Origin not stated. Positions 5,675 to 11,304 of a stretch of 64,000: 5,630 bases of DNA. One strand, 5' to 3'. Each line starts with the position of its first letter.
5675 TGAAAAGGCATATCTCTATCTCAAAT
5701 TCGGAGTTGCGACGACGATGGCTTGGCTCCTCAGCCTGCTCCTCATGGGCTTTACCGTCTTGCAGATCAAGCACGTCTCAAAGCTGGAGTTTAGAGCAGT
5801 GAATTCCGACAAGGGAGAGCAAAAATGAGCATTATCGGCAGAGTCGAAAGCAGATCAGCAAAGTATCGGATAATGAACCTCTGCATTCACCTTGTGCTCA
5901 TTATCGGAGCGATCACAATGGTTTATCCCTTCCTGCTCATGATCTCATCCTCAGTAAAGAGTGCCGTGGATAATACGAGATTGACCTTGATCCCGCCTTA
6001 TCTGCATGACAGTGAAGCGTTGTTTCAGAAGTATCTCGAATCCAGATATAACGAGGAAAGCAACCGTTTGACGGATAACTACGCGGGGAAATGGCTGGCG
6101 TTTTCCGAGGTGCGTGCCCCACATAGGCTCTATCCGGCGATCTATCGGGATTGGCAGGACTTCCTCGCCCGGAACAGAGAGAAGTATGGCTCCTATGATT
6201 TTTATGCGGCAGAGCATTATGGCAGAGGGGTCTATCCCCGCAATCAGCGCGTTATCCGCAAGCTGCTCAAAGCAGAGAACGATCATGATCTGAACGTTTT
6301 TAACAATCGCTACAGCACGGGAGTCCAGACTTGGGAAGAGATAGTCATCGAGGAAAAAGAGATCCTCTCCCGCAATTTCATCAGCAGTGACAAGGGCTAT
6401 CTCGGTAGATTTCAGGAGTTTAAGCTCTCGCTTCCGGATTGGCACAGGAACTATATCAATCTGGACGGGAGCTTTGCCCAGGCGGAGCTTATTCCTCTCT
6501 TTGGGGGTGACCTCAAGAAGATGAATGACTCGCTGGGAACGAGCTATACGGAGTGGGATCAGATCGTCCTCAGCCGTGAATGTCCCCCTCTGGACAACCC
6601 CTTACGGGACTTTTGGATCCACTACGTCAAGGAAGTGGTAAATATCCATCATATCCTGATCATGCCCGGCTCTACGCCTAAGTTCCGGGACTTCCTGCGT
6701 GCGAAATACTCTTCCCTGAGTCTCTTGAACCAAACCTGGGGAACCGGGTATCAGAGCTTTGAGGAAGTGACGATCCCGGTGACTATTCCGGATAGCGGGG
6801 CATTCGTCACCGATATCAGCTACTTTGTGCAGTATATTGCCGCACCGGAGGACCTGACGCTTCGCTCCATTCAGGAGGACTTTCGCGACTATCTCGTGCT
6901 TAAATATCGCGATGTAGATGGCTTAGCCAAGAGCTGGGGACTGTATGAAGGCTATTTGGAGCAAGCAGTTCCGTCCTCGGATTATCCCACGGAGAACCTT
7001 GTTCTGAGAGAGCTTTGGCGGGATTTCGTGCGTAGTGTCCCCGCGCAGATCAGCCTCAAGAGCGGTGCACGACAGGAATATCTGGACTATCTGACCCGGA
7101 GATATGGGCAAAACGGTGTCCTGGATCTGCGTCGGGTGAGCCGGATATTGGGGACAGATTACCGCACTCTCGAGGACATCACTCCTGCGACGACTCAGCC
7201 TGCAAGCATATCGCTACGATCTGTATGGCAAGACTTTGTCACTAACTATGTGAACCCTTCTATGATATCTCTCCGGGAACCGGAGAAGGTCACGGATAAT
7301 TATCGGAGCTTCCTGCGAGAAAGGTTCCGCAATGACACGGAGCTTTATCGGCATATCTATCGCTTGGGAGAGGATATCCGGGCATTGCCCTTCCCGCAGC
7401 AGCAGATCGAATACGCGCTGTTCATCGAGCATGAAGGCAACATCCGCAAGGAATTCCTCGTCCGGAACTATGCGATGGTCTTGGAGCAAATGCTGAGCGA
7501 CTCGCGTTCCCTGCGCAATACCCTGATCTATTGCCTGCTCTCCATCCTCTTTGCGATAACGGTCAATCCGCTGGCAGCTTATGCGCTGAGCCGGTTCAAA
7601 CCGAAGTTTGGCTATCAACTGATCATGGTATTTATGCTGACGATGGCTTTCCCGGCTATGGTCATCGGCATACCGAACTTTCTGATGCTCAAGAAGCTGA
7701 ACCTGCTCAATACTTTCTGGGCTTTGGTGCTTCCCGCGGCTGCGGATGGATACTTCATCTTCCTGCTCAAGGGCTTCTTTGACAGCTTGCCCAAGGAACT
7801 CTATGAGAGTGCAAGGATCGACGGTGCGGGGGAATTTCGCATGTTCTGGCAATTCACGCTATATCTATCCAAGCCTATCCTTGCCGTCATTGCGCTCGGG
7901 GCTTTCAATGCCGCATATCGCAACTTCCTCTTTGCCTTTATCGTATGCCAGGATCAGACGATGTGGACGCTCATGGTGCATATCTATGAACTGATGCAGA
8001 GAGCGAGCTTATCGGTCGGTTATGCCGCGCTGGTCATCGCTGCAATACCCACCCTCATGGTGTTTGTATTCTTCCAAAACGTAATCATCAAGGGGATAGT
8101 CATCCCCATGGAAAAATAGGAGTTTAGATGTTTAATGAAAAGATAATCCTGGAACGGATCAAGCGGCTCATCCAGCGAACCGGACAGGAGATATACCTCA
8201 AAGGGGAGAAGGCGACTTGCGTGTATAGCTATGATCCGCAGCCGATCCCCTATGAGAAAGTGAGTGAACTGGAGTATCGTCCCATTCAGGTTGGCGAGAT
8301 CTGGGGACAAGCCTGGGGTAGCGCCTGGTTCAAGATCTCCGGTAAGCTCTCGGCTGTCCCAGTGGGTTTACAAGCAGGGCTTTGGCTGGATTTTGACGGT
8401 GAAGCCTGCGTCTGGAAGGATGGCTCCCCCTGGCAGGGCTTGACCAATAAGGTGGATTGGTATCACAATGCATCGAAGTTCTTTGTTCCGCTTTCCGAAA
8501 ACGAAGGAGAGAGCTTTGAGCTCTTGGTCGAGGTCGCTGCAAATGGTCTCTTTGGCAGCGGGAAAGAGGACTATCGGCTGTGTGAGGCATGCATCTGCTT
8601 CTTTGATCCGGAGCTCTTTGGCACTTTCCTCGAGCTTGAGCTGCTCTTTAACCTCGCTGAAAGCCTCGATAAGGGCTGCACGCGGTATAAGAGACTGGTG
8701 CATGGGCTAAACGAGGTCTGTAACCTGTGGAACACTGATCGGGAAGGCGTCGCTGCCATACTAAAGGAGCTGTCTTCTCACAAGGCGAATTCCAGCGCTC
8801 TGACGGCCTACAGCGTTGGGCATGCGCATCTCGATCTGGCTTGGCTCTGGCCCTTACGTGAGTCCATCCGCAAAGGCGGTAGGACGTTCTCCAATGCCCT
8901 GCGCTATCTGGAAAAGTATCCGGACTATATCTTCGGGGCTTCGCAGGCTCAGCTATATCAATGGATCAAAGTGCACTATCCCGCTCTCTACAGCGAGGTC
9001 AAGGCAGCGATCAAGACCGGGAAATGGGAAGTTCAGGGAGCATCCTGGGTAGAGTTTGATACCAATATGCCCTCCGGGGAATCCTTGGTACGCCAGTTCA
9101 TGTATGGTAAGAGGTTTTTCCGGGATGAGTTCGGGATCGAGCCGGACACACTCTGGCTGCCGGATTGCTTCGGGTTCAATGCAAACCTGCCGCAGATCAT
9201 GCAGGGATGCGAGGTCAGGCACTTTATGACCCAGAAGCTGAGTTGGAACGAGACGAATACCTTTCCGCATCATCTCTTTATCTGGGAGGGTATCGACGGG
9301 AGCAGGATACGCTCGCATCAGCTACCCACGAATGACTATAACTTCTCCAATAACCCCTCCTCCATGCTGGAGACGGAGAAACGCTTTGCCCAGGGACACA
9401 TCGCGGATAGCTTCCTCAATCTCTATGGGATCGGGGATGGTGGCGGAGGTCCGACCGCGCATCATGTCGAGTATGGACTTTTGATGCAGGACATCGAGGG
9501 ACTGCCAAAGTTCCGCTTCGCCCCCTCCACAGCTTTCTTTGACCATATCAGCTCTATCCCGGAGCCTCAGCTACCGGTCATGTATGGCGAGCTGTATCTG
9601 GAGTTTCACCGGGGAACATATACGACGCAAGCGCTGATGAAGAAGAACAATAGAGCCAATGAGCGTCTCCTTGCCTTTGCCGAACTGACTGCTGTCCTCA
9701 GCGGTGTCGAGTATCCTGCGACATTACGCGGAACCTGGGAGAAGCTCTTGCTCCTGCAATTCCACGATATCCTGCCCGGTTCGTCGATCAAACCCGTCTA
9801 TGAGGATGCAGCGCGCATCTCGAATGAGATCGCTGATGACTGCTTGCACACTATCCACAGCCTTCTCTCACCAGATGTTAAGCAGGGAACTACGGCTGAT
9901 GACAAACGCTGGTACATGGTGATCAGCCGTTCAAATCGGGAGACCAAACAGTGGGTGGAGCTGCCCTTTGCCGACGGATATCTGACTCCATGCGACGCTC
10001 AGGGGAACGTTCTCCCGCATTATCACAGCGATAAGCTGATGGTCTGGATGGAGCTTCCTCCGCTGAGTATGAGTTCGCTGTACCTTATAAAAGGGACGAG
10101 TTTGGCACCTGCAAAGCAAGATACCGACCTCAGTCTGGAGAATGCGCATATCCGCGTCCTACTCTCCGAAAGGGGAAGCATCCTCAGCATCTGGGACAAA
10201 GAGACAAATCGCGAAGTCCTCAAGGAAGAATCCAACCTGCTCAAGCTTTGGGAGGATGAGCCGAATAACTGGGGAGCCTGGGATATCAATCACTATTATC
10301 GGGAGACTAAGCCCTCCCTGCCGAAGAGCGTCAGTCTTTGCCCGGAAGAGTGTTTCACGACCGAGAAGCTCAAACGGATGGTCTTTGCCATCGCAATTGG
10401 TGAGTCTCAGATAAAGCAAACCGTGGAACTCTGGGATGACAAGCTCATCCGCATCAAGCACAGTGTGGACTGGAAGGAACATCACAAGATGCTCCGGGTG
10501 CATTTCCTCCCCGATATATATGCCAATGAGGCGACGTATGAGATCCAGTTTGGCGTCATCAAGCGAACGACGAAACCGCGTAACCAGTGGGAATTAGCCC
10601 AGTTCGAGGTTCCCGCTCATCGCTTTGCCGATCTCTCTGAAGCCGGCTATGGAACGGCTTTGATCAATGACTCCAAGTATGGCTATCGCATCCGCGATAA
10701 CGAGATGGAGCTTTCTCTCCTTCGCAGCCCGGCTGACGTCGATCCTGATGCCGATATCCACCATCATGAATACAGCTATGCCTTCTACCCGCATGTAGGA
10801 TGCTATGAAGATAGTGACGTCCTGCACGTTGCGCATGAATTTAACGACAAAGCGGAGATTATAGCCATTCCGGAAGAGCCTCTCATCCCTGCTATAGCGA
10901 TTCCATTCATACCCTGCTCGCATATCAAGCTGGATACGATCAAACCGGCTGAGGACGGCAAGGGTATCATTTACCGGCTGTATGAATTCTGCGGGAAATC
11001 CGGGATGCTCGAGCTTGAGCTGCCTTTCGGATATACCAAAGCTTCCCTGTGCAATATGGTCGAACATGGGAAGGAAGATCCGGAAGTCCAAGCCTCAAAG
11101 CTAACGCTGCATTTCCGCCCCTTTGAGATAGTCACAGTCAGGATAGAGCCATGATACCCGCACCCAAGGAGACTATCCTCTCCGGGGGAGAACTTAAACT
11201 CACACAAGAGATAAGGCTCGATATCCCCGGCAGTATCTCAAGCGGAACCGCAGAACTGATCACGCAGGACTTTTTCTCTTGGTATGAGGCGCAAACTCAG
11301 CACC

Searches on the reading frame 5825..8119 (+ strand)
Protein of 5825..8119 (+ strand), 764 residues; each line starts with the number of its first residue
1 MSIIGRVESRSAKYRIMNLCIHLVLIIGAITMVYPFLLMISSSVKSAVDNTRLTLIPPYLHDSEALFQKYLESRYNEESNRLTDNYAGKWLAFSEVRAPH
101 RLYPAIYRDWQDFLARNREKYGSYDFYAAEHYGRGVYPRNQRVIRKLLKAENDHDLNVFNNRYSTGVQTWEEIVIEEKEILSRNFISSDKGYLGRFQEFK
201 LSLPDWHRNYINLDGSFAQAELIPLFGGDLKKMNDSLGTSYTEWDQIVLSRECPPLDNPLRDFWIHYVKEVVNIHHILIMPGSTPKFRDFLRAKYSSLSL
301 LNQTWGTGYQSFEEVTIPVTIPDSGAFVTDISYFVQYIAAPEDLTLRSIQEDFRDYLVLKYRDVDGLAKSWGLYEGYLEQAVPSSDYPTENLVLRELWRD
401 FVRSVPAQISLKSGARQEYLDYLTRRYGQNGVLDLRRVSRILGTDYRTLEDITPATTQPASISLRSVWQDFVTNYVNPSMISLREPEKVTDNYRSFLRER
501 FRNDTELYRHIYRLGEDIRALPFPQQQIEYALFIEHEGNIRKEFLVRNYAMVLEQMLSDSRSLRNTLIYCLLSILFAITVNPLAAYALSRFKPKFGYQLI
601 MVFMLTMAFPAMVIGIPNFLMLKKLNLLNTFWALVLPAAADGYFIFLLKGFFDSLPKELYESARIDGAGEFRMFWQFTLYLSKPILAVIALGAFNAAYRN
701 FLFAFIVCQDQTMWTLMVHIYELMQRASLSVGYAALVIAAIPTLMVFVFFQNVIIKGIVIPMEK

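Call 75: search_protein_families(library=pfam, proteins=[window:5825-8119:+], max_evalue=0.0001)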
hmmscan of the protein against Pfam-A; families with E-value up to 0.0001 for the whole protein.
window:5825-8119:+ (764 aa): 2 families
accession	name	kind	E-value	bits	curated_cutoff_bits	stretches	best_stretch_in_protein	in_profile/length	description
PF00528.27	BPD_transp_1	-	9.9e-13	48.7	26.4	1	584-757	5-181/184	Binding-protein-dependent transport system inner membrane component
PF02449.21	Glyco_hydro_42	-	3.3e-09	37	21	0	283-323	150-195/376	Beta-galactosidase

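Call 94: find_encoding_contigs(protein=window:5825-8119:+, flank=10000, max_places=3)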
Protein window:5825-8119:+ (764 aa): 2 contigs read that carry it; 2 places shown.
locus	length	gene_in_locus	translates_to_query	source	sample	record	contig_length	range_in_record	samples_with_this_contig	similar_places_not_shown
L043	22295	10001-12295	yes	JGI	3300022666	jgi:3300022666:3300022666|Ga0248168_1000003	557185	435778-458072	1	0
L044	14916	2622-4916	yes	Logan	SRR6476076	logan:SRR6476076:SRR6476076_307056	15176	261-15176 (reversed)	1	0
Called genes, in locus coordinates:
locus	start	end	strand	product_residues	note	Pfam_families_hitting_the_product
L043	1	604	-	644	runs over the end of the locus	-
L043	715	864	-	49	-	-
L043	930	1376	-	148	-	-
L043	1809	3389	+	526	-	PF01839:FG-GAP (weak), PF13517:FG-GAP_3 (weak), PF01839:FG-GAP, PF18962:Por_Secre_tail (weak)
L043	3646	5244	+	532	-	PF01839:FG-GAP (weak), PF13517:FG-GAP_3 (weak), PF01839:FG-GAP, PF18962:Por_Secre_tail (weak)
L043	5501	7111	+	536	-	PF01839:FG-GAP (weak), PF13517:FG-GAP_3 (weak), PF01839:FG-GAP, PF18962:Por_Secre_tail (weak)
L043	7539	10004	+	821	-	PF01547:SBP_bac_1, PF00528:BPD_transp_1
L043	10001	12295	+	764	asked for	PF02449:Glyco_hydro_42 (faint), PF00528:BPD_transp_1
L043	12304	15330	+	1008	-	PF22907:Ams1-like_1st, PF01074:Glyco_hydro_38N, PF09261:Alpha-mann_mid, PF07748:Glyco_hydro_38C, PF17677:Glyco_hydro38C2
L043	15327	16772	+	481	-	PF02838:Glyco_hydro_20b, PF00728:Glyco_hydro_20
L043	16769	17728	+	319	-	PF04041:Glyco_hydro_130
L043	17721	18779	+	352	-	PF06452:CBM9_1, PF16011:CBM9_2 (weak)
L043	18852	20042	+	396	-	PF00278:Orn_DAP_Arg_deC, PF02784:Orn_Arg_deC_N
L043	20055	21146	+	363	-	PF02615:Ldh_2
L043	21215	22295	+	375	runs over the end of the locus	-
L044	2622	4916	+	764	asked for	PF02449:Glyco_hydro_42 (faint), PF00528:BPD_transp_1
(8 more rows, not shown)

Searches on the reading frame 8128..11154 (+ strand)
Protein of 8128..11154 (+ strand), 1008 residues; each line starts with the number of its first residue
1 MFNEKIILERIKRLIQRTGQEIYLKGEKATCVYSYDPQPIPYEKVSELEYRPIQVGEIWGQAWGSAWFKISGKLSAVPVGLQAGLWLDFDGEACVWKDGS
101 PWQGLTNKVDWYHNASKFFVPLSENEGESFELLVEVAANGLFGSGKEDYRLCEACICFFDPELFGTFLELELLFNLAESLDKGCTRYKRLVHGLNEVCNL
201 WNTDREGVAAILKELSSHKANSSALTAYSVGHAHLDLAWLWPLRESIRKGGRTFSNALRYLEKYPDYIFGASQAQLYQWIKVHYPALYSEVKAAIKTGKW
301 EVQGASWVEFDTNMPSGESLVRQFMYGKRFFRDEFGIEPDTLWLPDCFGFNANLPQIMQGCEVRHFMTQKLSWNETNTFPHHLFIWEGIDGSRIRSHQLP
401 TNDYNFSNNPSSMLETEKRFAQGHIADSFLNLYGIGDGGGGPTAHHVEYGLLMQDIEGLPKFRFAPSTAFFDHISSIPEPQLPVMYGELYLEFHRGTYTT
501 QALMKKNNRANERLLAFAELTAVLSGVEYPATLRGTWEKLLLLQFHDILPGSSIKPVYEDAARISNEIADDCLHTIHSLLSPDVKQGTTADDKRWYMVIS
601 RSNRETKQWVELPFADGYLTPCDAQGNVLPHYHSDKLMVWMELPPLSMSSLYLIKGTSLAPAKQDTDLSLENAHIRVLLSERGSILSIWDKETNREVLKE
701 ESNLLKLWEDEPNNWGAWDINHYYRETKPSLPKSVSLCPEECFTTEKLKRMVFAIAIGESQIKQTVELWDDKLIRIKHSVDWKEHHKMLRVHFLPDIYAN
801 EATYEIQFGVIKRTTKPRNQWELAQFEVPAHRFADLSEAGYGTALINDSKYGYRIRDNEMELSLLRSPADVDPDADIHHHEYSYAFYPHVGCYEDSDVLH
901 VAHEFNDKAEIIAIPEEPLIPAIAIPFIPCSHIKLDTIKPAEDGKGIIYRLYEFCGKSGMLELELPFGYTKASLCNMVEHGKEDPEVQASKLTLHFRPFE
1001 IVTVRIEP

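Call 75: search_protein_families(library=pfam, proteins=[window:8128-11154:+], max_evalue=0.0001)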
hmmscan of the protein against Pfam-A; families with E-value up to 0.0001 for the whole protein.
window:8128-11154:+ (1008 aa): 5 families
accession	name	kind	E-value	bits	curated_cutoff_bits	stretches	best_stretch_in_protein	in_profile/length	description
PF01074.27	Glyco_hydro_38N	-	3.7e-81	272.9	25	1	227-478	2-259/270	Glycosyl hydrolases family 38 N-terminal domain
PF07748.19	Glyco_hydro_38C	-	1.2e-54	186.2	25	1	670-873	1-205/206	Glycosyl hydrolases family 38 C-terminal domain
PF09261.16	Alpha-mann_mid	-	2.6e-20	72.8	31.1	1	492-578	1-91/96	Alpha mannosidase middle domain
PF17677.7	Glyco_hydro38C2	-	4.1e-15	56.1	22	1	933-1004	2-72/72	Glycosyl hydrolases family 38 C-terminal beta sandwich domain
PF22907.2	Ams1-like_1st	-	1.2e-14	54.8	27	1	38-147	17-124/145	Alpha-mannosidase, jelly roll domain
